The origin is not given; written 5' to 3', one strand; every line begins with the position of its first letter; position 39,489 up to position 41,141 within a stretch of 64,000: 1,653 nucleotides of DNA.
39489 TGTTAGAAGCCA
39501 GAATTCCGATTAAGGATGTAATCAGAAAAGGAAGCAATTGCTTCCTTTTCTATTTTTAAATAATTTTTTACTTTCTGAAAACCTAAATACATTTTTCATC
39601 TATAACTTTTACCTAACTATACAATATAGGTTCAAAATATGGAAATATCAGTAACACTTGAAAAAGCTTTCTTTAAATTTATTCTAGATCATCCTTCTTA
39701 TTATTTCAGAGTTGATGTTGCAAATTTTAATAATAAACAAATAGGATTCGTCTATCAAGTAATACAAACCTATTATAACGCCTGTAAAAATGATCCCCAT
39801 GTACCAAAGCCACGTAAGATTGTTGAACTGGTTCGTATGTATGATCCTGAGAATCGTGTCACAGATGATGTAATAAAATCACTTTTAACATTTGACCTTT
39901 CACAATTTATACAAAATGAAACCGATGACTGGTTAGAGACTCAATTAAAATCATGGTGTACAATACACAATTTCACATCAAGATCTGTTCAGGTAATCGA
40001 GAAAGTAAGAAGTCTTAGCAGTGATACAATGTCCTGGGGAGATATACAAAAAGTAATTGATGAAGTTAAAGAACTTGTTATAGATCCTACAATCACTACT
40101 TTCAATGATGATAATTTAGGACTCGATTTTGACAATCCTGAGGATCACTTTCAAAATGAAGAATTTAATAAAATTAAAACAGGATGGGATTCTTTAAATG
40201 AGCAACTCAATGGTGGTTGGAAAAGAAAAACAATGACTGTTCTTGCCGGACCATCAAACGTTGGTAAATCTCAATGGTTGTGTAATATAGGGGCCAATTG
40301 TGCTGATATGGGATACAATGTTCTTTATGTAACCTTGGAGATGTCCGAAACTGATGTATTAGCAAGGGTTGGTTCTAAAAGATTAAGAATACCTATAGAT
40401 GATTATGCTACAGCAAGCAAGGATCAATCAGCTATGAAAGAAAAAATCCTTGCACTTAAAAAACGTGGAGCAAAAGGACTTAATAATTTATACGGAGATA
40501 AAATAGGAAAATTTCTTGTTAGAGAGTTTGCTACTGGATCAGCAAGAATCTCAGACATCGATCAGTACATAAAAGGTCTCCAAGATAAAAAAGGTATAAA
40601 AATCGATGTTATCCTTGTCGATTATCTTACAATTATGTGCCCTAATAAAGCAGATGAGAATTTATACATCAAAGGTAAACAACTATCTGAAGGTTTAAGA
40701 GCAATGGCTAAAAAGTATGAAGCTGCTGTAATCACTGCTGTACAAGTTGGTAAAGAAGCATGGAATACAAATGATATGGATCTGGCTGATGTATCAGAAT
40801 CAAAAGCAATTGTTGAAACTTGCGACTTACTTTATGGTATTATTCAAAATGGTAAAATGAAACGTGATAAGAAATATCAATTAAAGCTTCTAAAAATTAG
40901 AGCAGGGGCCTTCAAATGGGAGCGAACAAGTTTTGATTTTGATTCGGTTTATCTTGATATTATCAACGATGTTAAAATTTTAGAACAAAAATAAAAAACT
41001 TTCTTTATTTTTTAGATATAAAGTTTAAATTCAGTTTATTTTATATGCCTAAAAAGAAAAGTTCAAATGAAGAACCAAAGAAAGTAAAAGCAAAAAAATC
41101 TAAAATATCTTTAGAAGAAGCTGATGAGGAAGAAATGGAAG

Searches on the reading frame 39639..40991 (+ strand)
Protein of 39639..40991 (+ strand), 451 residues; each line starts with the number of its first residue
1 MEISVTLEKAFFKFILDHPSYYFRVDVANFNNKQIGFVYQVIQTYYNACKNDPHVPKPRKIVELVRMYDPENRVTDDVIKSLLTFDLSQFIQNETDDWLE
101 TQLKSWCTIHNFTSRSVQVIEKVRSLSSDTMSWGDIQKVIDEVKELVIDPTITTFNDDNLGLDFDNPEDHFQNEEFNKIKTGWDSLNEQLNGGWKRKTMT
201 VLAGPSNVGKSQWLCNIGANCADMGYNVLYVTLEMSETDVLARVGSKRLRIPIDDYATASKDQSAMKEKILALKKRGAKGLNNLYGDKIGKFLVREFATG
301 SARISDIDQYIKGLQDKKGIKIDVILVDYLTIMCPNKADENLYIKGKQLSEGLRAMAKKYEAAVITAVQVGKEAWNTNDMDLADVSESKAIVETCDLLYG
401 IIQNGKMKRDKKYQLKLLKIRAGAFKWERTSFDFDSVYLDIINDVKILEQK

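Call 46: search_protein_families(library=pfam, proteins=[window:39639-40991:+], max_evalue=0.001)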
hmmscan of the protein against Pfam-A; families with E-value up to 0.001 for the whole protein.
window:39639-40991:+ (451 aa): 4 families
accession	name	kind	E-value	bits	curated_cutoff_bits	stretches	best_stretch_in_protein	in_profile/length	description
PF03796.21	DnaB_C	-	3.2e-22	79.6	27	1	179-427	2-241/255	DnaB-like helicase C terminal domain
PF13481.12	AAA_25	-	2.1e-09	37.7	27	1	170-373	6-193/195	AAA domain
PF06745.19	ATPase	-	3.5e-05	23.7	26.6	1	179-244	1-67/231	KaiC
PF01637.24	ATPase_2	-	0.00024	21.5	33.2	1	197-345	20-133/225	ATPase domain predominantly from Archaea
